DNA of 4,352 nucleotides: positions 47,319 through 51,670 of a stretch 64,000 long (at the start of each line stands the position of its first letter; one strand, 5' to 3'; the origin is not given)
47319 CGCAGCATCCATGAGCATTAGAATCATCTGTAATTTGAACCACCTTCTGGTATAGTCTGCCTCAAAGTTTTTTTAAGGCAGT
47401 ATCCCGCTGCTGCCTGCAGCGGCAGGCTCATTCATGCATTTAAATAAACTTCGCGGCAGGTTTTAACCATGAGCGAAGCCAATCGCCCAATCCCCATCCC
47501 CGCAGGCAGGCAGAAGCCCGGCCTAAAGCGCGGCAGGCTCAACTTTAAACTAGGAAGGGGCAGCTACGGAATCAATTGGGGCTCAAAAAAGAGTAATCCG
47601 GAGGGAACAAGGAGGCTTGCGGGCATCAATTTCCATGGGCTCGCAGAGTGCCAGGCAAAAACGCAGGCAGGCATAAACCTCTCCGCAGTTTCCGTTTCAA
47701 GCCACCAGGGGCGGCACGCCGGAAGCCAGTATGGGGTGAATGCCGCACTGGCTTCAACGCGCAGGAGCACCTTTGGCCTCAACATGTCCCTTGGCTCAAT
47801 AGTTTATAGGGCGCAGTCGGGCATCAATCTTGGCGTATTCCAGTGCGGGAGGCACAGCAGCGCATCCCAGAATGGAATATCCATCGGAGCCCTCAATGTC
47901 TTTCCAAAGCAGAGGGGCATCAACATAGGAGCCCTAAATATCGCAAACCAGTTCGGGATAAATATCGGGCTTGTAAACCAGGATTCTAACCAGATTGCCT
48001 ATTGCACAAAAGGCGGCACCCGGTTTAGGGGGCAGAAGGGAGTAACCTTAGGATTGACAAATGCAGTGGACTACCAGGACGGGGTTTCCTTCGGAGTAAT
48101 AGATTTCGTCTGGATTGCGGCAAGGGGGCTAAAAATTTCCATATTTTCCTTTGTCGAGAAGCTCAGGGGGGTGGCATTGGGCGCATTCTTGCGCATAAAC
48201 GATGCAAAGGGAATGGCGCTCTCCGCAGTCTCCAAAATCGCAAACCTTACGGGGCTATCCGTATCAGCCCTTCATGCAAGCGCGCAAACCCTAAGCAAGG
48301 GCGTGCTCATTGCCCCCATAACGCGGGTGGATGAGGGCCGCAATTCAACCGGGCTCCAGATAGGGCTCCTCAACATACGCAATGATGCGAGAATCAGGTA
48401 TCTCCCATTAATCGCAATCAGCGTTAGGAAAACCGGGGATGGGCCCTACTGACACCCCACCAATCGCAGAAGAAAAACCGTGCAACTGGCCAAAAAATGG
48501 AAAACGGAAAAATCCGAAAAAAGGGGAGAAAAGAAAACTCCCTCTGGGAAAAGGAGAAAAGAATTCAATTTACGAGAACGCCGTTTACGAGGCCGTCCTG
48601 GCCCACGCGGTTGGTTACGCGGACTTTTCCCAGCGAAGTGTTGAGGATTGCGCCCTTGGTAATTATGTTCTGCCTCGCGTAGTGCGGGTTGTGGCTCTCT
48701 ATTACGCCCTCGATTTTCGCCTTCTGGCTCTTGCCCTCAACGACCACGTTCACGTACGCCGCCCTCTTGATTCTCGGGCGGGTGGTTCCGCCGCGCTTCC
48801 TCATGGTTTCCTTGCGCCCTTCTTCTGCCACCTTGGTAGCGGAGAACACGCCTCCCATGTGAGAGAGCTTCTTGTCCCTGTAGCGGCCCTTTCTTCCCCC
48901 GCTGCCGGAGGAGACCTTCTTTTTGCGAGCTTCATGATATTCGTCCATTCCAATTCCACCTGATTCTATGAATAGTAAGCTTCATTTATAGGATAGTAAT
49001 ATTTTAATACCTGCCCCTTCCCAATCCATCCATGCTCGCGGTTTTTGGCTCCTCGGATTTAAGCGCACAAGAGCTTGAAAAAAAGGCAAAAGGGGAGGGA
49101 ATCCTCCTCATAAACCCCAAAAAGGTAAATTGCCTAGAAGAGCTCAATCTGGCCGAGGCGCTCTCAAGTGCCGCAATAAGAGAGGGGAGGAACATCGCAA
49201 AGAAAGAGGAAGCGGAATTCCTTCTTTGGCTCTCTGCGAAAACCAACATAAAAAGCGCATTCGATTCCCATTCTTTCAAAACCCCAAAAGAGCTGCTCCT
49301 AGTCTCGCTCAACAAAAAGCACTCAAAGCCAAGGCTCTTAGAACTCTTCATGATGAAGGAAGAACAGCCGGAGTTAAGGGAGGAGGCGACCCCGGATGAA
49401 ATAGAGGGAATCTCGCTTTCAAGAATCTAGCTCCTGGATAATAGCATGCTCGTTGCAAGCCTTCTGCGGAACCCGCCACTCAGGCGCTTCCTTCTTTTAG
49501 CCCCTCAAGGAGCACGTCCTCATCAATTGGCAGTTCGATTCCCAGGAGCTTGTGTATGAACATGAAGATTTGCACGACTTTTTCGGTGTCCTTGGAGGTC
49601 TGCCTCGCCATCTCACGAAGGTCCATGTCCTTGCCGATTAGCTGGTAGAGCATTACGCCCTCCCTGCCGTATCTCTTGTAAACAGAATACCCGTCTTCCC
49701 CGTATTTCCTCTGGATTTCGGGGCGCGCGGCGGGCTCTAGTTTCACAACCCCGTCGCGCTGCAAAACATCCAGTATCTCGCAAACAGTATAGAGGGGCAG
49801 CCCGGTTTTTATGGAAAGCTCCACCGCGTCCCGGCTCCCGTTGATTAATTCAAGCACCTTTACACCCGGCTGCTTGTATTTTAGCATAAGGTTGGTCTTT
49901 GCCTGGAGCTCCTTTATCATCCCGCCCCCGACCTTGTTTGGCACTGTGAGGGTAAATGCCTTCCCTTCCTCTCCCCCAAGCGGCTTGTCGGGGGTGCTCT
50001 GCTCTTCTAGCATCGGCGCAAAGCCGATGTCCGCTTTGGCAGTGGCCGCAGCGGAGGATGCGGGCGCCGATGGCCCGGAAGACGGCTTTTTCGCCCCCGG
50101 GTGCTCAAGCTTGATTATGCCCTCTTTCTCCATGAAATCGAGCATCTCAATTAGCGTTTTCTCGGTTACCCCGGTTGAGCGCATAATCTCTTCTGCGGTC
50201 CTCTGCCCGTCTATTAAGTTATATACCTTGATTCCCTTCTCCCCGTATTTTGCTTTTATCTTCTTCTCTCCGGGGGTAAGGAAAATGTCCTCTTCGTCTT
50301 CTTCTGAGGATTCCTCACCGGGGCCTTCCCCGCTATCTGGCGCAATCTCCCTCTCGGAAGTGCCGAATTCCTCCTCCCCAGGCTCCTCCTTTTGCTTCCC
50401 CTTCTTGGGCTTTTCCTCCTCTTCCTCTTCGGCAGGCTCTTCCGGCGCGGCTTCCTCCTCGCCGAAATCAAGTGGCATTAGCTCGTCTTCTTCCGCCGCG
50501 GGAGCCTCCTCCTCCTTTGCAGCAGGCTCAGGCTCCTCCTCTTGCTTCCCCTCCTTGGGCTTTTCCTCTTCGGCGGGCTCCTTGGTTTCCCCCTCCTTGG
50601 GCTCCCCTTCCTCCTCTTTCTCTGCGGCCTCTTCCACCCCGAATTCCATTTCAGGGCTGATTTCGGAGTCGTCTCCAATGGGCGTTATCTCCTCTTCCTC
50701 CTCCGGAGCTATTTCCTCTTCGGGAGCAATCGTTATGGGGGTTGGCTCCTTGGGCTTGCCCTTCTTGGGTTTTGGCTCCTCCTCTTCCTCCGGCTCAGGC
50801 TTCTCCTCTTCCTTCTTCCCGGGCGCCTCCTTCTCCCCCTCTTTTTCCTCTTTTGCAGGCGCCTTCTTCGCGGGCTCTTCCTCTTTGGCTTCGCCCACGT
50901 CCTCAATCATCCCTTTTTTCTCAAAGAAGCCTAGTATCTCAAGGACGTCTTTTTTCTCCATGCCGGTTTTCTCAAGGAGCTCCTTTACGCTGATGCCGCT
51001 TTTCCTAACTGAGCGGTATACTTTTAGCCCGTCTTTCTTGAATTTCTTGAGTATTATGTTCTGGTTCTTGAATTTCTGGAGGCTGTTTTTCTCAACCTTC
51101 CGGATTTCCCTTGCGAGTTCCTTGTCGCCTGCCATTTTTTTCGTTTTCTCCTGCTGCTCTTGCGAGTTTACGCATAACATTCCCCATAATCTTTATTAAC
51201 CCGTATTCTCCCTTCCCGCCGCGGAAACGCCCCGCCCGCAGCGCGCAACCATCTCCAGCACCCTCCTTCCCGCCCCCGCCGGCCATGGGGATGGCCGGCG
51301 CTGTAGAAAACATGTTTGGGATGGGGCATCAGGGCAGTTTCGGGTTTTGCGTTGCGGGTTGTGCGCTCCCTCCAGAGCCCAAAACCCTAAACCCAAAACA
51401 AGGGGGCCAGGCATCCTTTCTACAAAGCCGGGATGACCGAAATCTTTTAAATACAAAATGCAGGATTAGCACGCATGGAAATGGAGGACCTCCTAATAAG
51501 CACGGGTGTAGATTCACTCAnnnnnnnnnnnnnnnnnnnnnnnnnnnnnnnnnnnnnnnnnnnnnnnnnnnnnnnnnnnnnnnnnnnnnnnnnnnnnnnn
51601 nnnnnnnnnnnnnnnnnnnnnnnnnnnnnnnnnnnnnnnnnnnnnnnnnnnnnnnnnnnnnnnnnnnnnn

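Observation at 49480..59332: Archaeal type IV pilus-like locus headed by two divergent genes that share five copies of an approximately 50-aa winged-helix-like module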

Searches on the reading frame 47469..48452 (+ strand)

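Call 3: search_protein_families(library=pfam, proteins=[window:47469-48452:+], max_evalue=0.1)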
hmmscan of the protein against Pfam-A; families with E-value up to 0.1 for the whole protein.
window:47469-48452:+ (327 aa): 0 families

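Call 4: search_protein_families(library=ncbifam, proteins=[window:47469-48452:+], max_evalue=0.1)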
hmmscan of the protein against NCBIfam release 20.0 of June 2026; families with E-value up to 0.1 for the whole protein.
window:47469-48452:+ (327 aa): 1 family
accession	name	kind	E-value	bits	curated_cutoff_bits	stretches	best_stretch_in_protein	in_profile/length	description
NF047437.1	VC2662_fam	equivalog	1.9e-11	43.7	140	2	105-212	61-170/187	VC2662 family protein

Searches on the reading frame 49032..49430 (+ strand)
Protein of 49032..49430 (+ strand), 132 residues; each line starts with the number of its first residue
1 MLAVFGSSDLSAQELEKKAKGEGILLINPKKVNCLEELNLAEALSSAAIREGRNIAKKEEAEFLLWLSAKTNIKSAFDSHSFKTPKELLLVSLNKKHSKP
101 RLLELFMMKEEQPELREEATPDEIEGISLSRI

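Call 3: search_protein_families(library=pfam, proteins=[window:49032-49430:+], max_evalue=0.1)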
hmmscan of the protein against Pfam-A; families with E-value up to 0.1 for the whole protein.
window:49032-49430:+ (132 aa): 1 family
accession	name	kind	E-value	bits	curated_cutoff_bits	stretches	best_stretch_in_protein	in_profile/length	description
PF08617.15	CGI-121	-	0.0006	20.3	25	1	11-100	11-100/159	Kinase binding protein CGI-121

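Call 4: search_protein_families(library=ncbifam, proteins=[window:49032-49430:+], max_evalue=0.1)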
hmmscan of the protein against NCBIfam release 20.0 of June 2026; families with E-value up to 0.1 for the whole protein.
window:49032-49430:+ (132 aa): 1 family
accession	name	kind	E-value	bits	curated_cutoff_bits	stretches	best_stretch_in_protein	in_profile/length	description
NF011465.1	PRK14886.1-1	equivalog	7.1e-08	32.6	40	1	19-105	25-113/162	KEOPS complex subunit Cgi121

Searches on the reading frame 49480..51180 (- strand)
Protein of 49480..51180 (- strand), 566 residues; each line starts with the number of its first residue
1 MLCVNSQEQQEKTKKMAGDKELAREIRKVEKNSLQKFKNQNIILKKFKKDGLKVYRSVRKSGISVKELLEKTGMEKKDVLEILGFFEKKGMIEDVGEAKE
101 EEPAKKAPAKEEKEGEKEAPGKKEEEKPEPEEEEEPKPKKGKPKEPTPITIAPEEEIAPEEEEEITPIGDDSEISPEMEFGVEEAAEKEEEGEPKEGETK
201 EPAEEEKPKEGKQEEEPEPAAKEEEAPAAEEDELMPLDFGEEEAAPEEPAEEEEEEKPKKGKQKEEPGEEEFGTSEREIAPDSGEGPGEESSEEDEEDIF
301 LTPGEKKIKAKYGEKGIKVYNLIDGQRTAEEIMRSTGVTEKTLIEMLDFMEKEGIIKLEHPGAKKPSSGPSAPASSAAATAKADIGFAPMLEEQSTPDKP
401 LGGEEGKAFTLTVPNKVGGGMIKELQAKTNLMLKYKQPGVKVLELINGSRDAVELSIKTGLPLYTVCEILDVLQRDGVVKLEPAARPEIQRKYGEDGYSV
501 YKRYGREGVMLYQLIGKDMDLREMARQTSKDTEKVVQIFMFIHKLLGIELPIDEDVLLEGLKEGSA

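Call 3: search_protein_families(library=pfam, proteins=[window:49480-51180:-], max_evalue=0.1)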
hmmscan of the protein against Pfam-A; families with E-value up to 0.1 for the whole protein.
window:49480-51180:- (566 aa): 13 families
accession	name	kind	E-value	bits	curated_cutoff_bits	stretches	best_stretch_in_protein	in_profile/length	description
PF13412.12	HTH_24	-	3.8e-07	30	21.9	0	325-357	16-48/48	Winged helix-turn-helix DNA-binding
PF01978.25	TrmB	-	8.6e-07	29.2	25.6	0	54-96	13-56/68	Sugar-specific transcriptional regulator TrmB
PF24409.1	wHTH-PRTase_assc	-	2.5e-05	24.7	27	0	324-357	9-42/83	wHTH-PRTase associated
PF16221.11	HTH_47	-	9.7e-05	22.3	27.1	1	440-480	37-77/78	winged helix-turn-helix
PF12802.13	MarR_2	-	0.00019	21.9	27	0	451-485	22-56/61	MarR family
PF01022.26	HTH_5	-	0.00028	21.2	22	1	320-357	9-46/47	Bacterial regulatory protein, arsR family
PF05584.17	Sulfolobus_pRN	-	0.0043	17.5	20.8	0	57-92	13-48/72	Sulfolobus plasmid regulatory protein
PF13545.12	HTH_Crp_2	-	0.0048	17.3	27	0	328-357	24-53/70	Crp-like helix-turn-helix domain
PF08784.17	RPA_C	-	0.0052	17.9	22.6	0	32-92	45-99/106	Replication protein A C terminal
PF01638.23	HxlR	-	0.011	16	20.8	0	318-358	10-51/91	HxlR-like helix-turn-helix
PF21476.4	PF0610-like_N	-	0.013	16.1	33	0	324-348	12-36/50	PF0610-like, N-terminal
PF09339.16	HTH_IclR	-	0.035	14.3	22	0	439-480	5-49/52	IclR helix-turn-helix domain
PF24270.1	HTH_Cmi2_C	-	0.081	13.6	27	0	321-358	83-120/125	Cmi2, C-terminal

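Call 4: search_protein_families(library=ncbifam, proteins=[window:49480-51180:-], max_evalue=0.1)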
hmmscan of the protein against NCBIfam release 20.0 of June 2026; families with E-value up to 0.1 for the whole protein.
window:49480-51180:- (566 aa): 7 families
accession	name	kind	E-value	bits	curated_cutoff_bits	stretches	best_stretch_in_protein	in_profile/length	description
NF053660.1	ORF80_fam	equivalog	5.3e-05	23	95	1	325-357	15-47/70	ORF80 family leucine zipper DNA-binding protein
TIGR04472.1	reg_rSAM_mob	hypoth_equivalog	0.0001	22.3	240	0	304-360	22-79/141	radical SAM mobile pair system MarR family transcriptional regulator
TIGR01884.1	cas_HTH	subfamily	0.00019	20.9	60.2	1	307-359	135-189/202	CRISPR-associated CARF protein Csa3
NF033788.1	HTH_metalloreg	subfamily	0.0045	16.8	55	0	52-98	14-61/77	metalloregulator ArsR/SmtB family transcription factor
NF041008.1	cell_div_CdvB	equivalog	0.033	13.9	370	0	13-92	176-256/260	cell division protein CdvB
NF053658.1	SSO5209_fam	equivalog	0.034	13.9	140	0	447-479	13-45/81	SSO5209 family protein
NF046046.1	Mbov_0729_Cterm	subfamily_domain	0.047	14.4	60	0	36-99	18-81/105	Mbov_0729 family lipopotein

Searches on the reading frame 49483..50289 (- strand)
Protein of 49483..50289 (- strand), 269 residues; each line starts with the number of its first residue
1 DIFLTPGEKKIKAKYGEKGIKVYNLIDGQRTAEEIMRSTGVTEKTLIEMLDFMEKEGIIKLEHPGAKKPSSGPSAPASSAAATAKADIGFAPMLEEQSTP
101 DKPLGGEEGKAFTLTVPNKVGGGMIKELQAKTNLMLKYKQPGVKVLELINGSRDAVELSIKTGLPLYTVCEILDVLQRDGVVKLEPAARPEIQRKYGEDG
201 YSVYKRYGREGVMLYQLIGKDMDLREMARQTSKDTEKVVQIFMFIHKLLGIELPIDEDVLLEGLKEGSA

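Call 25: find_homologous_proteins(query=window:49483-50289:-, max_evalue=0.001)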
Query seq(269 aa) (269 aa): 57 proteins with E <= 0.001 among 1234 candidates.
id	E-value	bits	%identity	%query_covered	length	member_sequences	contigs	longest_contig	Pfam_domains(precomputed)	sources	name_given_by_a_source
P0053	8.3e-115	401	81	86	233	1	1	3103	PF01978.26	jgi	jgi:DNA-binding Lrp family transcriptional regulator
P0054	2.1e-88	314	68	81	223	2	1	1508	-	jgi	-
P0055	1.6e-84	301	61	85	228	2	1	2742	PF01978.26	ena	-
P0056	4.5e-77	277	47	97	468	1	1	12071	PF16221.12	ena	-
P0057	1.0e-76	276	50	96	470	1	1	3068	PF01978.26,PF24409.2,PF16221.12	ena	-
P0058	2.7e-75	271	48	97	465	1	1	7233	PF01978.26,PF01022.27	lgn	-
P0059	9.3e-75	269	54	97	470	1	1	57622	PF01978.26,PF24409.2,PF16221.12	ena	-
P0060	3.4e-74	268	47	99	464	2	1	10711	PF01978.26,PF16221.12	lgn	-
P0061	3.4e-73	264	48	94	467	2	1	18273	PF01978.26,PF16221.12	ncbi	-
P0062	1.1e-72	263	47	94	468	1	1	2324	PF01978.26,PF16221.12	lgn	-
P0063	1.7e-71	259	47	97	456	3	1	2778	PF01978.26,PF16221.12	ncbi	-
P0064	2.0e-71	258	45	97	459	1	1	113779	PF01978.26,PF16221.12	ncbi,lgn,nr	ncbi:hypothetical protein KKB44_06320 [Candidatus Micrarchaeota archaeon]|nr:hypothetical protein [C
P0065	2.4e-69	252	44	97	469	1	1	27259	PF01978.26,PF01022.27,PF16221.12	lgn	-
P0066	5.3e-68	247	44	96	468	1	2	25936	-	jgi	-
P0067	5.4e-68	247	48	97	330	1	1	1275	-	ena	-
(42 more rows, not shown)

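Call 32: predict_structure(alignment_id=A2)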
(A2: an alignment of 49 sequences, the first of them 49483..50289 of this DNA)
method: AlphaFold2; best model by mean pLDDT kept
length: 269 residues; sequences in the alignment: 49
mean_pLDDT: 85.5   pTM: 0.60
mean pLDDT of the five models: 85.5, 85.3, 85.1, 84.9, 84.6
residues with pLDDT >= 90: 200; 70-90: 16; 50-70: 14; < 50: 39
segments of 3 or more residues with pLDDT < 50: 67-101
pLDDT, mean of each block of 10 residues (from residue 1): 85 97 95 96 97 94 54 38 43 45 51 90 91 98 98 98 98 97 96 97 95 97 96 96 95 91 81
secondary structure, 60 per line:
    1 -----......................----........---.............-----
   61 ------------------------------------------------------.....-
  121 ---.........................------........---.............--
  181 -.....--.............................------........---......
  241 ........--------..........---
elements in order: H6-27 H32-39 H43-55 E115-119 H124-148 H155-162 H166-178 E182-186 H189-217 H224-231 H235-248 H257-266

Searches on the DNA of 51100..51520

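Call 48: search_rna_families(source=window, start=51100, end=51520, threshold=evalue, max_evalue=1)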
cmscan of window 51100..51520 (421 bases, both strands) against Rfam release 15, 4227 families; matches with E-value up to 1: 1.
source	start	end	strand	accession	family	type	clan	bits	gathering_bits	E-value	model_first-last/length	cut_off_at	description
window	51340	51399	+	RF00486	mir-129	Gene; miRNA;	-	21.4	48.6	0.067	1-75/75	no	mir-129 microRNA precursor family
